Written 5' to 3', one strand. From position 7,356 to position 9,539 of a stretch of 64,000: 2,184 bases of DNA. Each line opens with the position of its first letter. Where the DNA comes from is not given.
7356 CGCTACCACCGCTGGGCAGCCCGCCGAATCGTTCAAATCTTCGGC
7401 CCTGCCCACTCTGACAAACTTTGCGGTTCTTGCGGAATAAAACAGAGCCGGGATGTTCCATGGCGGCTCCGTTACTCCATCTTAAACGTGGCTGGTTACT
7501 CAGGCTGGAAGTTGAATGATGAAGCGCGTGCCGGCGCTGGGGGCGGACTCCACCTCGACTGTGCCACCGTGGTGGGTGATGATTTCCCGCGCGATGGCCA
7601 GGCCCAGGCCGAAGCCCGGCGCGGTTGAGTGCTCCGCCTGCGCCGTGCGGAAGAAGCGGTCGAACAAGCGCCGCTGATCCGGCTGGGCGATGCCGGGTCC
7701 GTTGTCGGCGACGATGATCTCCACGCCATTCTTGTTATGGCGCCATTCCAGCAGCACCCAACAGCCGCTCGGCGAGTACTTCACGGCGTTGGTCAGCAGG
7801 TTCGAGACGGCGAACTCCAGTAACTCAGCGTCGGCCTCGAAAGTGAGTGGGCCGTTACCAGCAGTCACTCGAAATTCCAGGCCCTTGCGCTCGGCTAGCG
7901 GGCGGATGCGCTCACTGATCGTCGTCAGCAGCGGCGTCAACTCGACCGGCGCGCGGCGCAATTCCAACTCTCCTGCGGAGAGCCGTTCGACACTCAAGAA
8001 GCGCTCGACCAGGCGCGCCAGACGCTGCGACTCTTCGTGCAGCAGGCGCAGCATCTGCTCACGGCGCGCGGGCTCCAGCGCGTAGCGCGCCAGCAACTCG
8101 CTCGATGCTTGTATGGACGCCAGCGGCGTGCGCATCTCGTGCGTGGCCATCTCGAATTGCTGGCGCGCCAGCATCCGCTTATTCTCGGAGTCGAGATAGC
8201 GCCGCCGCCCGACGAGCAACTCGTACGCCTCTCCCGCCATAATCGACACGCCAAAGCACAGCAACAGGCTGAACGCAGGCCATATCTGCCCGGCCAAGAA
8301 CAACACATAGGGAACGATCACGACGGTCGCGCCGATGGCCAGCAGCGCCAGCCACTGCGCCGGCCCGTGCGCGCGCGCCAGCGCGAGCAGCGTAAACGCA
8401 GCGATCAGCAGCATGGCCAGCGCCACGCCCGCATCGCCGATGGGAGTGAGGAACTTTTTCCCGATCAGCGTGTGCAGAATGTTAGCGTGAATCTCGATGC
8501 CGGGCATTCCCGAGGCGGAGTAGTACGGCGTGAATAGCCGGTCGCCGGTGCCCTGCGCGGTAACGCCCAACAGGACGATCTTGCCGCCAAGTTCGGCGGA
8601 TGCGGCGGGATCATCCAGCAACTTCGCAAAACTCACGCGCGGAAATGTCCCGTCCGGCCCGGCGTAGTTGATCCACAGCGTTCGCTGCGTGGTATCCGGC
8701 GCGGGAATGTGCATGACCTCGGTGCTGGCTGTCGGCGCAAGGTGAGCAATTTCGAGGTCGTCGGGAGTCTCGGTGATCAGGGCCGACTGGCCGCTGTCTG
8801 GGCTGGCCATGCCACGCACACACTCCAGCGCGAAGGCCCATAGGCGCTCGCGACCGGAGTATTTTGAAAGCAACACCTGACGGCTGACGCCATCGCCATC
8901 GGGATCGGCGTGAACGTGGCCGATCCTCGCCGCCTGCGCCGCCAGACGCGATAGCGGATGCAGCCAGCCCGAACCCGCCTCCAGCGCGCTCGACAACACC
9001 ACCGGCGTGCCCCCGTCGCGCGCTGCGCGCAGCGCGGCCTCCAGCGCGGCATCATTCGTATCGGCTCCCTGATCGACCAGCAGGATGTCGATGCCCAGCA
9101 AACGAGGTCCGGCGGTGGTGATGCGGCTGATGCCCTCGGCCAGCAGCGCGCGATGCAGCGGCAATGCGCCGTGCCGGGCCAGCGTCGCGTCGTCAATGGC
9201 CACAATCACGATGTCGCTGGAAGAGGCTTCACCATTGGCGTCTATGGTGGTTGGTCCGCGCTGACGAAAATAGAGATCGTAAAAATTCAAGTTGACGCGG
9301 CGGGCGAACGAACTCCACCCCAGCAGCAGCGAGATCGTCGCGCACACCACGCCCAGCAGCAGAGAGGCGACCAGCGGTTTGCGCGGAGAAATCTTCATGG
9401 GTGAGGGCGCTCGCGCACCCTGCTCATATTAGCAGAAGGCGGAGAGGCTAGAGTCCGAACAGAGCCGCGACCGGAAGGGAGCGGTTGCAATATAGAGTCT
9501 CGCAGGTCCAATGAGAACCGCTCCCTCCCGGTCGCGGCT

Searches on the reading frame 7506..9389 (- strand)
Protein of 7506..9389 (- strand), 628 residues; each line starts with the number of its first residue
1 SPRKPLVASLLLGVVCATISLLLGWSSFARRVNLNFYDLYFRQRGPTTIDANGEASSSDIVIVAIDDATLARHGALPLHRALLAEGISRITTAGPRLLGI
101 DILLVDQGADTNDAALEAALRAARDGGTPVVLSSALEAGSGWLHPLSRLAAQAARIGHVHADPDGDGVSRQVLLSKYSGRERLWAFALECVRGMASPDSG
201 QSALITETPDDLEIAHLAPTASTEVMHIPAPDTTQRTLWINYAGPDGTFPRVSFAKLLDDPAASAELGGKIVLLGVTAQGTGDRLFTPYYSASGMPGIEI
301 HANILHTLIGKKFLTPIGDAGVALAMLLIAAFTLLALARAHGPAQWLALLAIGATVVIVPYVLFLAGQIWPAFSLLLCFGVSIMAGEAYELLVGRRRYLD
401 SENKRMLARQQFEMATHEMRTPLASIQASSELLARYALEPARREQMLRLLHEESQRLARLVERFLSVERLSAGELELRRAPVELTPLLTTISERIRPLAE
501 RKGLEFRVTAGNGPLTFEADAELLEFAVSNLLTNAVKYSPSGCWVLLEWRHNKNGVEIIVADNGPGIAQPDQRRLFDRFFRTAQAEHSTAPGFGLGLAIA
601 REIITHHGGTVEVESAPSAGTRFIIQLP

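Call 47: search_protein_families(library=ncbifam, proteins=[window:7506-9389:-], max_evalue=0.001)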
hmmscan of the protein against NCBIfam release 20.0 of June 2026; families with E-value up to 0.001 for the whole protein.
window:7506-9389:- (628 aa): 86 families (the best 25 are shown)
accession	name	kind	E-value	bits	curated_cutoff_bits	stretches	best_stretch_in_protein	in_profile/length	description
NF046044.1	PnpS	equivalog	3.5e-50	171.1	400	1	415-628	177-390/390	two-component system histidine kinase PnpS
TIGR02966.1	phoR_proteo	equivalog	4.2e-49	167.3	334.2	1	414-626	120-332/333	phosphate regulon sensor histidine kinase PhoR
NF033092.0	HK_WalK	equivalog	7.4e-45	153.6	725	1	414-628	378-593/594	cell wall metabolism sensor histidine kinase WalK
NF008312.0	PRK11100.1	equivalog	2e-43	148.9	356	1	413-627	261-472/477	two-component system sensor histidine kinase CreC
TIGR01386.1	cztS_silS_copS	subfamily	8.4e-43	147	292.55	1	416-628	249-457/457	heavy metal sensor histidine kinase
NF040691.1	MtrAB_MtrB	equivalog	1.2e-40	140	450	1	416-628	279-491/507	MtrAB system histidine kinase MtrB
NF041735.1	hist_kin_RppB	equivalog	1.8e-39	135.7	400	1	410-628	217-438/438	two-component system sensor histidine kinase RppB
NF008235.0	PRK11006.1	equivalog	2.3e-38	132.2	390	1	407-628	203-422/431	phosphate regulon sensor histidine kinase PhoR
NF041880.1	EPS_EpsF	equivalog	2.5e-38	131.8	900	1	412-621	278-483/492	response regulator EpsF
NF033091.0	HK_VanS_ACDEFG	equivalog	2.9e-36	125.1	400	1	416-628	82-293/293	vancomycin resistance histidine kinase VanS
NF041832.1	near_NosP_CTERM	subfamily_domain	1.8e-34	119.4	400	1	415-628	14-224/370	NahK/ErcS family hybrid sensor histidine kinase/response regulator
NF047874.1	MASE3_PAS_HK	subfamily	2.5e-34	119.1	560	1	407-628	397-624/655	MASE3 domain-containing sensor histidine kinase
NF012163.2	BaeS_SmeS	equivalog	3.8e-33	115.1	500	1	409-628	241-457/457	sensor histidine kinase efflux regulator BaeS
NF045595.1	HK_scytonemin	equivalog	1.5e-32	112.8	865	1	411-628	418-634/637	scytonemin biosynthesis sensor histidine kinase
NF006800.0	PRK09303.1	equivalog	1.2e-31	110.1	342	1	410-628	153-376/383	histidine kinase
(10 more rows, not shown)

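Call 48: search_protein_families(library=pfam, proteins=[window:7506-9389:-], max_evalue=0.01)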
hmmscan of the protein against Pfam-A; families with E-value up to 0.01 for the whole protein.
window:7506-9389:- (628 aa): 4 families
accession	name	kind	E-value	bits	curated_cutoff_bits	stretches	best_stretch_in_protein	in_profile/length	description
PF05226.16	CHASE2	-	2.7e-48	165.2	26.3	1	20-331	6-252/257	CHASE2 domain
PF02518.31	HATPase_c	-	5e-27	95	26.4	1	520-628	2-108/111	Histidine kinase-, DNA gyrase B-, and HSP90-like ATPase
PF00512.31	HisKA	-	5.4e-13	49.2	26.9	1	409-473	3-66/66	His Kinase A (phospho-acceptor) domain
PF13581.12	HATPase_c_2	-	0.00014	22.3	27.4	1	517-605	25-110/127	Histidine kinase-like ATPase domain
